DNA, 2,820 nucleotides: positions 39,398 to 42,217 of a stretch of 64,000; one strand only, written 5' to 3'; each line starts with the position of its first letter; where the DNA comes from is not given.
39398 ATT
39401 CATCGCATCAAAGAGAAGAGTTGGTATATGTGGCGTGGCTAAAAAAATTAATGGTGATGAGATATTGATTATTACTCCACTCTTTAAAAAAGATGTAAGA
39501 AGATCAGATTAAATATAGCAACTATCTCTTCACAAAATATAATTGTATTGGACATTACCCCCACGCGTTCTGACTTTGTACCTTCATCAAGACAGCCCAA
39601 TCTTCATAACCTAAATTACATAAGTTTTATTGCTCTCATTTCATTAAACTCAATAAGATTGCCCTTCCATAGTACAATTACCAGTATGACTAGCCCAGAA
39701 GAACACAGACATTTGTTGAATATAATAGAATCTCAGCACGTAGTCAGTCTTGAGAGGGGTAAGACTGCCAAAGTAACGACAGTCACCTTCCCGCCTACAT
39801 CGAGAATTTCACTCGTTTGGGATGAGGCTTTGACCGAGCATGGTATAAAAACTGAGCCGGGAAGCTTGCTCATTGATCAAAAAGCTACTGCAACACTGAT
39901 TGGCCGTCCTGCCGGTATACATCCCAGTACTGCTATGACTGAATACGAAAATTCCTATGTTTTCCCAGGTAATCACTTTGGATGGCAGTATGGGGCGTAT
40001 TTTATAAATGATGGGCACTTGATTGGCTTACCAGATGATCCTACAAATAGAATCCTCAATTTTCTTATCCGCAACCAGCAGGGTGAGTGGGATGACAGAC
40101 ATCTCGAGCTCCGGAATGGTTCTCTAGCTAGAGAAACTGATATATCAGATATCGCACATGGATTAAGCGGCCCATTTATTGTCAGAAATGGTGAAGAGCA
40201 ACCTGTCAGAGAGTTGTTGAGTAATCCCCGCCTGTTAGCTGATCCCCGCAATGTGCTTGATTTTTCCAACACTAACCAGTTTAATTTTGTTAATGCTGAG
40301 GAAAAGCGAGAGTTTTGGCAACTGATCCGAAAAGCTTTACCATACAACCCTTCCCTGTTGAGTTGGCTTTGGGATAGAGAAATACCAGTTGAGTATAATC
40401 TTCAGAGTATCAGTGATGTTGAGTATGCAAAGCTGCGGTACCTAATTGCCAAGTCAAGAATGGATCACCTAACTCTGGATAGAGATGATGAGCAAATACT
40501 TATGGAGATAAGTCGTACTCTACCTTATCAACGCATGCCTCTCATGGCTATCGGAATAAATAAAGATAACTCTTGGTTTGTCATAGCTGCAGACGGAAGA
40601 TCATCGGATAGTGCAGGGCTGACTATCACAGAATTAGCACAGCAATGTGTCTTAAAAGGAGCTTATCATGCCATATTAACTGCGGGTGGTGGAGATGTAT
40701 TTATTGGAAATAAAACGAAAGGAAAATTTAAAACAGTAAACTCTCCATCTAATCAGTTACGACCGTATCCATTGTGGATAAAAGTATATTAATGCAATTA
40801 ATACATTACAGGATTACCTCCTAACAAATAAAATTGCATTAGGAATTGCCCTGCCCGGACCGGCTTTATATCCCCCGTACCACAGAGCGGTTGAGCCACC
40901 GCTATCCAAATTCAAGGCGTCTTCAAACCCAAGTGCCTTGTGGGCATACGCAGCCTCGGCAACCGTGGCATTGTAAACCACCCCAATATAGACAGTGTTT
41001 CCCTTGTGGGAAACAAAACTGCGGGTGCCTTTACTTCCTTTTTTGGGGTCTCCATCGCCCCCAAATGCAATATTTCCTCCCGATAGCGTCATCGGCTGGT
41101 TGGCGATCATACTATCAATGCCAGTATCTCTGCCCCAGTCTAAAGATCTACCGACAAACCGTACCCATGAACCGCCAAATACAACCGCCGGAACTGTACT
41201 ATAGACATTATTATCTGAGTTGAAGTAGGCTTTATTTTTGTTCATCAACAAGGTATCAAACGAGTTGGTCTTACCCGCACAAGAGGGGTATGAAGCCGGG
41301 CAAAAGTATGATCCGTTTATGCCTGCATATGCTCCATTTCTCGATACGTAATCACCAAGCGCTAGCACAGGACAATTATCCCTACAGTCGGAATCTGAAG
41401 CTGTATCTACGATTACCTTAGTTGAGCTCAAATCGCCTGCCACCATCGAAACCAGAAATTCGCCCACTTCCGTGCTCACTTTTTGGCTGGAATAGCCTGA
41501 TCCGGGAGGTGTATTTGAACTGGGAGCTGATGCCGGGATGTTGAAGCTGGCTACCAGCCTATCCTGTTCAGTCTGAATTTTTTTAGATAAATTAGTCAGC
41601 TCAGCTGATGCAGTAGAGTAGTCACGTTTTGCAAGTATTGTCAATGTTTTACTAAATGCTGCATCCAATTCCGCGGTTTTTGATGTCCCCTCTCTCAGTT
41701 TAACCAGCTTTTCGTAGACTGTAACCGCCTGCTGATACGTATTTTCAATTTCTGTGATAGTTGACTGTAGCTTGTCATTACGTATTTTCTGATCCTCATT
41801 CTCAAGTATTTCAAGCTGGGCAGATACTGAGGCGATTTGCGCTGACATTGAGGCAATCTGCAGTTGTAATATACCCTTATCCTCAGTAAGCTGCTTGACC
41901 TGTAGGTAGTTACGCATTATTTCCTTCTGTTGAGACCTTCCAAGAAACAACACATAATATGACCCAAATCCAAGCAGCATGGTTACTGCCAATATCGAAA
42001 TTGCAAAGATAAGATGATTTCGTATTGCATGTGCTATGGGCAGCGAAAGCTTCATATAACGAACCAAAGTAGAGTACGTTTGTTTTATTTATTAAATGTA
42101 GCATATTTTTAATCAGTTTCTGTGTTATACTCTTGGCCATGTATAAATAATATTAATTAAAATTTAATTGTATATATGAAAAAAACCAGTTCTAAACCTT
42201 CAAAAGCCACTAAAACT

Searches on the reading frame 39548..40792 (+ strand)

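Call 29: search_protein_families(library=pfam, proteins=[window:39548-40792:+], max_evalue=0.001)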
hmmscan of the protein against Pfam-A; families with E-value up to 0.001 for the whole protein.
window:39548-40792:+ (414 aa): 1 family
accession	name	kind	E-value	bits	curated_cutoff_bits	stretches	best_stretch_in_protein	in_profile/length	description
PF09992.14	NAGPA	-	4.3e-10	40.5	25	1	317-408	87-163/169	Phosphodiester glycosidase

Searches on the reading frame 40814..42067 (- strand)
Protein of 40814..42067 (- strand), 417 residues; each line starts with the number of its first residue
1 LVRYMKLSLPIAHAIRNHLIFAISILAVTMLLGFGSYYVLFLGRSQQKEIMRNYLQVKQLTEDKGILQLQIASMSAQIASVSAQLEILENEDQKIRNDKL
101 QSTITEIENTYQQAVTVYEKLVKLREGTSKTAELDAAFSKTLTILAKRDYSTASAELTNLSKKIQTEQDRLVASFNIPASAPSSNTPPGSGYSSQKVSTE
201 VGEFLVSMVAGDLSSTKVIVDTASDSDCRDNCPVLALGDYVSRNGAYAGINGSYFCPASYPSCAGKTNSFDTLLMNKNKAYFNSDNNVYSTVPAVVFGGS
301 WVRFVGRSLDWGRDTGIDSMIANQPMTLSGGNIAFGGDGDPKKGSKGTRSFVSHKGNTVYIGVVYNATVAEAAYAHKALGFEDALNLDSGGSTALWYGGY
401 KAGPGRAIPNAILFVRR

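Call 29: search_protein_families(library=pfam, proteins=[window:40814-42067:-], max_evalue=0.001)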
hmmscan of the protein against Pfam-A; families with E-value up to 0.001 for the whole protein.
window:40814-42067:- (417 aa): 1 family
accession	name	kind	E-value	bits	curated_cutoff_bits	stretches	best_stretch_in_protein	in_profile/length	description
PF09992.14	NAGPA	-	3.7e-11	44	25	1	244-414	1-168/169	Phosphodiester glycosidase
